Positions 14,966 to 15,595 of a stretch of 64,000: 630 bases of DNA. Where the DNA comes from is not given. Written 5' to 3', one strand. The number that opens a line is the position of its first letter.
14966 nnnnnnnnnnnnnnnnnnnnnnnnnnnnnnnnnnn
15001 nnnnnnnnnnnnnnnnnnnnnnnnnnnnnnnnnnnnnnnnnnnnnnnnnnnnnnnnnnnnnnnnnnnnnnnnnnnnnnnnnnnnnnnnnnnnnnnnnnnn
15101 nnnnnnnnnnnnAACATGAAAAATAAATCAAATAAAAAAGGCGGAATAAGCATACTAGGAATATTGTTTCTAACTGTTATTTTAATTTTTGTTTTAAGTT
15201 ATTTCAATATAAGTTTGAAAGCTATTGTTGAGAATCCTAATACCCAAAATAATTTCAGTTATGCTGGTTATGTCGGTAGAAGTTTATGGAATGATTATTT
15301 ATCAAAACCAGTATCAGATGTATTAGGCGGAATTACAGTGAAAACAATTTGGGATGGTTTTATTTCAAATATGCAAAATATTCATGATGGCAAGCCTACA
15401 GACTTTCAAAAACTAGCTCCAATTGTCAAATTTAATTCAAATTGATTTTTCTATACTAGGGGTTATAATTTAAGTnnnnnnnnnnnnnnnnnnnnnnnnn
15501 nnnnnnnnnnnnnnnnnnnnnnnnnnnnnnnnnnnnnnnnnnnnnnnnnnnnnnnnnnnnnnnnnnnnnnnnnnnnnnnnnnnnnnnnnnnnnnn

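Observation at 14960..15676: Three tandem paralogous micro-membrane proteins with a conserved C-terminal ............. motif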

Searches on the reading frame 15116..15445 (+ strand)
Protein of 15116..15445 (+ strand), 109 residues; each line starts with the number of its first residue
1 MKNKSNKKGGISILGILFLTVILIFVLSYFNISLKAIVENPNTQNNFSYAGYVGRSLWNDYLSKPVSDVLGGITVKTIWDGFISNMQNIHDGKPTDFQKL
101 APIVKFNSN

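Call 3: search_protein_families(library=pfam, proteins=[window:15116-15445:+], max_evalue=1)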
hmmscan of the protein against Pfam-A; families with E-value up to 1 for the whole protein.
window:15116-15445:+ (109 aa): 0 families

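Call 6: find_homologous_proteins(query=window:15116-15445:+, max_evalue=0.01)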
Query window:15116-15445:+ (109 aa): 135 proteins with E <= 0.01 among 139 candidates; the best 120 are listed.
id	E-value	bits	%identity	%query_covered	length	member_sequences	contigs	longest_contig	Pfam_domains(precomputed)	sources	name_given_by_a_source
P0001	2.8e-65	235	100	100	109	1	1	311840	-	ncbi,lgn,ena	-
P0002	9.9e-45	169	71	97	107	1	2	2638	-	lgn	-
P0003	1.1e-44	169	70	93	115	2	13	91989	-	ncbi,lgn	-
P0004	2.1e-41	158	74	72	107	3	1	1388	-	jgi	-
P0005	3.7e-41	157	70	97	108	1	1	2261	-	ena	-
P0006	6.9e-41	156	66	98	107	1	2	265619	-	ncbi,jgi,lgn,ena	ncbi:MAG: hypothetical protein WC264_00845 [Candidatus Paceibacterota bacterium]|jgi:ATP-dependent Z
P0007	1.4e-40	155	65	98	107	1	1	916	-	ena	-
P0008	1.4e-40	155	68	95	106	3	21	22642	-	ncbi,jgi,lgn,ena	-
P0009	1.8e-40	155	66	97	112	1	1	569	-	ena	-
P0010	2.9e-40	154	71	94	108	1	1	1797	-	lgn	-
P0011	7.8e-40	153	67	97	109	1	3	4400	-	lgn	-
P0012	1.8e-39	152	67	98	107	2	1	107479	-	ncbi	-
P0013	2.4e-39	151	66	98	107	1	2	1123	-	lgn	-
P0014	7.3e-39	150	65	98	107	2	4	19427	-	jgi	-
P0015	9.1e-39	150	64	98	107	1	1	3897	-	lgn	-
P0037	3.3e-28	116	52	95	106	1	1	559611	-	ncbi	-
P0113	8.8e-22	95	45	96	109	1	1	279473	-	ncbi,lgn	ncbi:MAG: hypothetical protein WA060_02160 [Minisyncoccia bacterium]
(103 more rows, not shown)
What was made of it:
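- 15116..15445 (+): ORF2, the 109-aa core family member: a basic N-terminus, a TM helix at 13-29, then an extracytoplasmic helical domain (helices 41-70 and 73-91) ending in the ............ tail. It starts 3 nt after the ORF1 stop and has no Shine-Dalgarno sequence. 135 word-index hits (call 6).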

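Call 8: find_encoding_contigs(protein=P0006, flank=5000, max_places=2)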
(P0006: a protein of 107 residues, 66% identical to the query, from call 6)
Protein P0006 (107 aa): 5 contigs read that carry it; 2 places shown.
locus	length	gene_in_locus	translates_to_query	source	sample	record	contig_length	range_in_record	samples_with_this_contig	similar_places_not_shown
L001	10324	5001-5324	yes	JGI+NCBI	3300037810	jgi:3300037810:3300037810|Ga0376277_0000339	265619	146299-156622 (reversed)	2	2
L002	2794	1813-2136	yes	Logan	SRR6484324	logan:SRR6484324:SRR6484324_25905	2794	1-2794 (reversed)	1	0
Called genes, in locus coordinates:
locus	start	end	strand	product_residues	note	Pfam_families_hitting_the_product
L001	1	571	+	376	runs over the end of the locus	PF03033:Glyco_transf_28, PF04101:Glyco_tran_28_C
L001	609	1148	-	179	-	-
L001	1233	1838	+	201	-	-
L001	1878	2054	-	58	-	-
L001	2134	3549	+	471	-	PF00749:tRNA-synt_1c, PF19269:Anticodon_2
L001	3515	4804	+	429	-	PF01551:Peptidase_M23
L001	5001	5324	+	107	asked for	-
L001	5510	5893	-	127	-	-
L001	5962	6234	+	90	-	PF01016:Ribosomal_L27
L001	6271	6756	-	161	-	-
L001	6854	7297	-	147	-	PF01281:Ribosomal_L9_N, PF03948:Ribosomal_L9_C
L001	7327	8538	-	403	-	PF22694:CtpB_N-like, PF00595:PDZ, PF13180:PDZ_2, PF17820:PDZ_6, PF03572:Peptidase_S41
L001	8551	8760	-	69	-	-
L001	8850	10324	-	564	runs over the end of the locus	PF03717:PBP_dimer, PF00905:Transpeptidase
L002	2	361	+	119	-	?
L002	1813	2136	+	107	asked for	-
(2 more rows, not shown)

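Call 9: find_encoding_contigs(protein=P0037, flank=5000, max_places=2)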
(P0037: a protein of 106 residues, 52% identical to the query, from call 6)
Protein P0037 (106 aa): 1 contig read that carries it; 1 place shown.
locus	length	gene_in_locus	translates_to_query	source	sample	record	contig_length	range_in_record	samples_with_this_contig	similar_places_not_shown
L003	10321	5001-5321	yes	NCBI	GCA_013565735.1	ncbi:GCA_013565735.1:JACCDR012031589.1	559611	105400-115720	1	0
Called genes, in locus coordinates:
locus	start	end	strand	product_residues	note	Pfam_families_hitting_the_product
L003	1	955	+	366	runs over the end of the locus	PF01098:FTSW_RODA_SPOVE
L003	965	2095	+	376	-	PF03033:Glyco_transf_28, PF04101:Glyco_tran_28_C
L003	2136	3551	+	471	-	PF00749:tRNA-synt_1c, PF19269:Anticodon_2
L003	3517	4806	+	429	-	PF01551:Peptidase_M23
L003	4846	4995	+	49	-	-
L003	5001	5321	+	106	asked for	-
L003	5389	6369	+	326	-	PF02899:Phage_int_SAM_1, PF13495:Phage_int_SAM_4 (faint), PF00589:Phage_integrase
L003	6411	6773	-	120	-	-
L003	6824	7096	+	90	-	PF01016:Ribosomal_L27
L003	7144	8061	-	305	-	-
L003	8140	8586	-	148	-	PF01281:Ribosomal_L9_N, PF03948:Ribosomal_L9_C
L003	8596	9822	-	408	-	PF22694:CtpB_N-like (weak), PF00595:PDZ, PF13180:PDZ_2, PF17820:PDZ_6, PF03572:Peptidase_S41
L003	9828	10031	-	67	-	-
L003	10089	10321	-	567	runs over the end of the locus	PF03717:PBP_dimer, PF00905:Transpeptidase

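Call 10: find_encoding_contigs(protein=P0113, flank=5000, max_places=2)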
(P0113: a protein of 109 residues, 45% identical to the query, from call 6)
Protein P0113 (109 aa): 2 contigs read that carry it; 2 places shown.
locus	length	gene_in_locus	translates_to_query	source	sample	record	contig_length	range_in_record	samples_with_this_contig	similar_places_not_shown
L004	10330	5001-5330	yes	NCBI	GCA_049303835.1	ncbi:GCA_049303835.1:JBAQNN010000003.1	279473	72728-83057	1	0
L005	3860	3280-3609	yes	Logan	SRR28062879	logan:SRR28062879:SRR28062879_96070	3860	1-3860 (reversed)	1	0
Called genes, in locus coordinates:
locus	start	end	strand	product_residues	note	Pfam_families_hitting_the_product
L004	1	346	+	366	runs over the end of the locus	PF01098:FTSW_RODA_SPOVE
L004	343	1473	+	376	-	PF03033:Glyco_transf_28, PF04101:Glyco_tran_28_C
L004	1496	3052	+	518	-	PF00749:tRNA-synt_1c, PF19269:Anticodon_2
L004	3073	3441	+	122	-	PF22091:DUF6941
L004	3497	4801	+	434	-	PF01551:Peptidase_M23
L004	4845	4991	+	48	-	-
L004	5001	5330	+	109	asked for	-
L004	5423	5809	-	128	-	-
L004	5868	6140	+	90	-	PF01016:Ribosomal_L27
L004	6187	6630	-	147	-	PF01281:Ribosomal_L9_N, PF03948:Ribosomal_L9_C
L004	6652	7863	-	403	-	PF22694:CtpB_N-like, PF00595:PDZ, PF13180:PDZ_2, PF17820:PDZ_6, PF03572:Peptidase_S41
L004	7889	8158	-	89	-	-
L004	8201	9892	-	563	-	PF03717:PBP_dimer, PF00905:Transpeptidase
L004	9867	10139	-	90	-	-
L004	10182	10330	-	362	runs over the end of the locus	PF11141:DUF2914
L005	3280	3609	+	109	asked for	-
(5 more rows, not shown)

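Call 16: search_protein_representatives(protein=window:15116-15445:+)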
Query: 109 residues. Proteins with E-value up to 0.001 (for the whole library): 236; up to 1e-10: 57; up to 1e-30: 1. The best 150 are listed.
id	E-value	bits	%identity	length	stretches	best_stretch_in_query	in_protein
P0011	2.5e-40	153.0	67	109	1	1-106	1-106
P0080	4.3e-25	104.0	49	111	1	1-106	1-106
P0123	2.6e-23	98.3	45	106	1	8-105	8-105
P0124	7.1e-19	84.0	37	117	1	3-104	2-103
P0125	1.1e-18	83.4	39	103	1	12-105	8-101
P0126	6.8e-18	80.8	43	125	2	33-107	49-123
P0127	8.5e-18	80.5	40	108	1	5-106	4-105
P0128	9.5e-18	80.4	54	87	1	2-73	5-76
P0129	9.7e-18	80.3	46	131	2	33-104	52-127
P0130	3.5e-17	78.5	40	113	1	1-108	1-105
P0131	1.8e-16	76.3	40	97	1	8-105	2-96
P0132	1.9e-16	76.2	49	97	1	5-98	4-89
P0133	6.6e-16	74.4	43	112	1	16-104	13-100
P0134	7.5e-16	74.3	46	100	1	2-104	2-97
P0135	1.4e-15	73.4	38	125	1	4-104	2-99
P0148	3.2e-13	65.8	34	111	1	13-105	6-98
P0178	1.1e-10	57.7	29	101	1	13-103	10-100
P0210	2.8e-08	49.9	32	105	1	8-105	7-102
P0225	1.3e-07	47.7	29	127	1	12-103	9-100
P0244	8.2e-07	45.2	31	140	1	4-108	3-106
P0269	8.6e-06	41.9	28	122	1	4-84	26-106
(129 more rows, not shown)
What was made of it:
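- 15116..15445 (+): 236 representatives at 50% identity (call 16).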

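Call 24: find_related_loci(query=A2, collection=genome_contigs, flank=4000)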
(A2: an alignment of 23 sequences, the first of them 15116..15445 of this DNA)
Query A2 (109 aa) in genome_contigs; peptide patterns used: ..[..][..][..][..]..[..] (x = any residue, [..] = any of these).
67 stretches matched a pattern; 56 encode a relative of the query (tblastn E <= 1e-3); 56 distinct loci.
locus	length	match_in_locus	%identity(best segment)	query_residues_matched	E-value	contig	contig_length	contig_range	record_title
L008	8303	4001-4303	70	4-104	2e-49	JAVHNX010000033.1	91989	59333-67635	MAG: Candidatus Paceibacterota bacterium isolate WB02no17_34_18 NODE_40_length_91989_cov_11.312300, whole genome shotgun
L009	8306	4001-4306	69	3-104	8e-49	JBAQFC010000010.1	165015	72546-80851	MAG: Minisyncoccia bacterium isolate MFD12003_ilm_asm_bin59 k127_114032, whole genome shotgun sequence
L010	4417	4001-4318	58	1-107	2e-37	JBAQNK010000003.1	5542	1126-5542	MAG: Minisyncoccia bacterium isolate MFD12002_ilm_asm_bin6 k127_58231, whole genome shotgun sequence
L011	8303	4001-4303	67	7-107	3e-35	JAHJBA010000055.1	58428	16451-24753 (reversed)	MAG: Patescibacteria group bacterium isolate Modern_marine.mb.233 Modern_marine.mb.233_k141_2359933, whole genome shotgu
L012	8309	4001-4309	54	1-104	7e-34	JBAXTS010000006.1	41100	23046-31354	MAG: bacterium isolate ELA641 MAG641_6, whole genome shotgun sequence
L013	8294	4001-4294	54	5-102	8e-33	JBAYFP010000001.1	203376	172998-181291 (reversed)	MAG: Candidatus Paceibacterota bacterium isolate SO_2016_GW1_104 scaffold00128_OW334_2016, whole genome shotgun sequence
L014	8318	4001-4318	51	1-106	2e-32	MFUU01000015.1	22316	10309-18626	MAG: Candidatus Nomurabacteria bacterium RIFCSPLOWO2_01_FULL_39_17 rifcsplowo2_01_scaffold_4019, whole genome shotgun se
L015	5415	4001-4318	55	1-109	7e-32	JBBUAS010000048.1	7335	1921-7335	MAG: Patescibacteria group bacterium isolate H43-bin109_1 H43_bin109_1_000000000048, whole genome shotgun sequence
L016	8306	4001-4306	55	1-102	8e-32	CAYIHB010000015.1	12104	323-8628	MAG TPA_asm: uncultured Candidatus Saccharibacteria bacterium isolate ERP119705_co20_272 genome assembly, contig: NODE_6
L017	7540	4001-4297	55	7-105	5e-31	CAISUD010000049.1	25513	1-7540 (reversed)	uncultured bacterium isolate AlinenLipids_bin-8925 genome assembly, contig: bin-8925:49/64, whole genome shotgun sequenc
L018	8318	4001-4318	50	1-106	4e-31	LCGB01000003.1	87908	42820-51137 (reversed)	MAG: Candidatus Nomurabacteria bacterium GW2011_GWB1_43_19 UV85_C0003, whole genome shotgun sequence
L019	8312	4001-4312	52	1-104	6e-31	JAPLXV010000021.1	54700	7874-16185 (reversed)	MAG: Candidatus Nomurabacteria bacterium isolate LacPavin_0419_WC90_MAG_34_11 LacPavin_0419_WC90_scaffold_15977, whole g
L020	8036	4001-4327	49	1-109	1e-30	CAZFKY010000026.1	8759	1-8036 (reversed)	MAG TPA_asm: uncultured Candidatus Saccharibacteria bacterium isolate SRP135725_co1_149 genome assembly, contig: NODE_11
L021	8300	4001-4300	53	1-101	2e-30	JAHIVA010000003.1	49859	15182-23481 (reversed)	MAG: Patescibacteria group bacterium isolate MM_PC_MetaG.mb.47 MM_PC_MetaG.mb.47_k141_68277, whole genome shotgun sequen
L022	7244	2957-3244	53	6-101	2e-30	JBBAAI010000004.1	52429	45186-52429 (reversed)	MAG: Candidatus Paceibacterota bacterium isolate SO_2017_GW3_38 scaffold_518_c1_OW296A_2017, whole genome shotgun sequen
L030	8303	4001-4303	49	9-109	1e-28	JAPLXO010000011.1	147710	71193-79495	MAG: Candidatus Nomurabacteria bacterium isolate LacPavin_0818_WC45_MAG_33_25 LacPavin_0818_WC45_scaffold_11314, whole g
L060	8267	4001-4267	37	1-97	3e-15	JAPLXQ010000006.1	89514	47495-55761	MAG: Candidatus Nomurabacteria bacterium isolate LacPavin_0818_WC45_MAG_33_35 LacPavin_0818_WC45_scaffold_130857, whole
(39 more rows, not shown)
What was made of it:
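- Tried and rejected: The tighter alignment A2 worked (call 24).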

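Call 29: search_protein_families(library=ncbifam, proteins=[window:15116-15445:+], max_evalue=1)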
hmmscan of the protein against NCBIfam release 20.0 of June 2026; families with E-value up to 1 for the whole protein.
window:15116-15445:+ (109 aa): 2 families
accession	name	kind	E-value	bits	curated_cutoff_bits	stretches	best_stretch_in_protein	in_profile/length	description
NF045846.1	MSC0882_dom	subfamily_domain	0.0053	16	60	1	7-52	10-50/244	MSC_0882 family membrane protein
NF033218.1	anchor_AmaP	equivalog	0.013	15.3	55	1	7-52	5-51/166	alkaline shock response membrane anchor protein AmaP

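Call 35: predict_structure(alignment_id=A1)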
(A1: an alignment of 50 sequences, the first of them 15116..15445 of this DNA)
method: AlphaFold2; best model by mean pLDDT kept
length: 109 residues; sequences in the alignment: 50
mean_pLDDT: 73.3   pTM: 0.35
mean pLDDT of the five models: 73.3, 71.6, 69.7, 66.2, 63.3
residues with pLDDT >= 90: 11; 70-90: 50; 50-70: 46; < 50: 2
segments of 3 or more residues with pLDDT < 50: none
pLDDT, mean of each block of 10 residues (from residue 1): 56 85 82 60 55 62 69 79 90 90 79
secondary structure, 60 per line:
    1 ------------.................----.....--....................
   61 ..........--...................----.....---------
elements in order: H13-29 H34-38 H41-70 H73-91 H96-100
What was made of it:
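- On FtsB/DivIC/FtsL: The AF2 model shows a break at residues 30-40 and then a helix-turn-helix (call 35), but mean pLDDT is only 73 and only a monomer was modelled.
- Closest known: FtsB/DivIC and FtsL, bitopic divisome proteins of about 100 aa. Different: AF2 shows a break after the TM helix and a helical hairpin rather than a coiled coil continuous with the TM (call 35).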

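Call 37: search_solved_structures(query=A1, max_evalue=10)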
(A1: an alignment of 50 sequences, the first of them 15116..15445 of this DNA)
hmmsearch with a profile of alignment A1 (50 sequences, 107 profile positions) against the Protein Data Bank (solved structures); distinct sequences matched with E-value up to 10: 1.
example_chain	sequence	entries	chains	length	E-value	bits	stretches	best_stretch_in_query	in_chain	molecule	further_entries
6c26_1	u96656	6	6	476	1.1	12.4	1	21-75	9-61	Dolichyl-diphosphooligosaccharide--protein glycosyltransferase subunit 1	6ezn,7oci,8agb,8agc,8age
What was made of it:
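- Tried and rejected: A PDB profile search with A1 gave one chance hit at E=1.1 (call 37).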

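Call 43: fold_search(model_id=the predicted structure, library=pdb)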
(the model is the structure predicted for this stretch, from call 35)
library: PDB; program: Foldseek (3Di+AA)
matches with E <= 10: 1; with E <= 0.001: 0
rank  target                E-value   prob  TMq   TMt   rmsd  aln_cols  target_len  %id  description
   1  8e73_B4               9.1e+00  0.04  0.22  0.30   9.7        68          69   10  Vigna radiata supercomplex I+III2 (full bridge) (released 2023-01-11)
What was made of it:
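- Tried and rejected: Foldseek of the ORF2 model against the PDB gave nothing (best E=9; call 43).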

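Call 49: find_encoding_contigs(protein=P0178, flank=4000, max_places=1)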
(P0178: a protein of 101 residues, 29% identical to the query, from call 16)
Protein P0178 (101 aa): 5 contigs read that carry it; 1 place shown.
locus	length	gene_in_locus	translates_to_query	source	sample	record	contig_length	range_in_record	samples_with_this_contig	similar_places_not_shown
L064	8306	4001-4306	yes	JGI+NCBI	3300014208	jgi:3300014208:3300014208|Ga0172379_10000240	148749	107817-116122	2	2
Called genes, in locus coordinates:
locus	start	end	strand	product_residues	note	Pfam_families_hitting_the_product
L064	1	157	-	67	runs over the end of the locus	-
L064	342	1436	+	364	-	PF01098:FTSW_RODA_SPOVE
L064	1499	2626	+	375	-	PF03033:Glyco_transf_28, PF04101:Glyco_tran_28_C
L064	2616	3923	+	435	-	PF25994:HH_AprE (weak), PF01551:Peptidase_M23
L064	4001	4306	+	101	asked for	-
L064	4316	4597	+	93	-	-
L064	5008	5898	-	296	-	PF00188:CAP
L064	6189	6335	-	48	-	-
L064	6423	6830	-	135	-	-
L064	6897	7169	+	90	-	PF01016:Ribosomal_L27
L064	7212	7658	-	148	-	PF01281:Ribosomal_L9_N, PF03948:Ribosomal_L9_C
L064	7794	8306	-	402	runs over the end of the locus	PF00595:PDZ, PF13180:PDZ_2, PF17820:PDZ_6, PF03572:Peptidase_S41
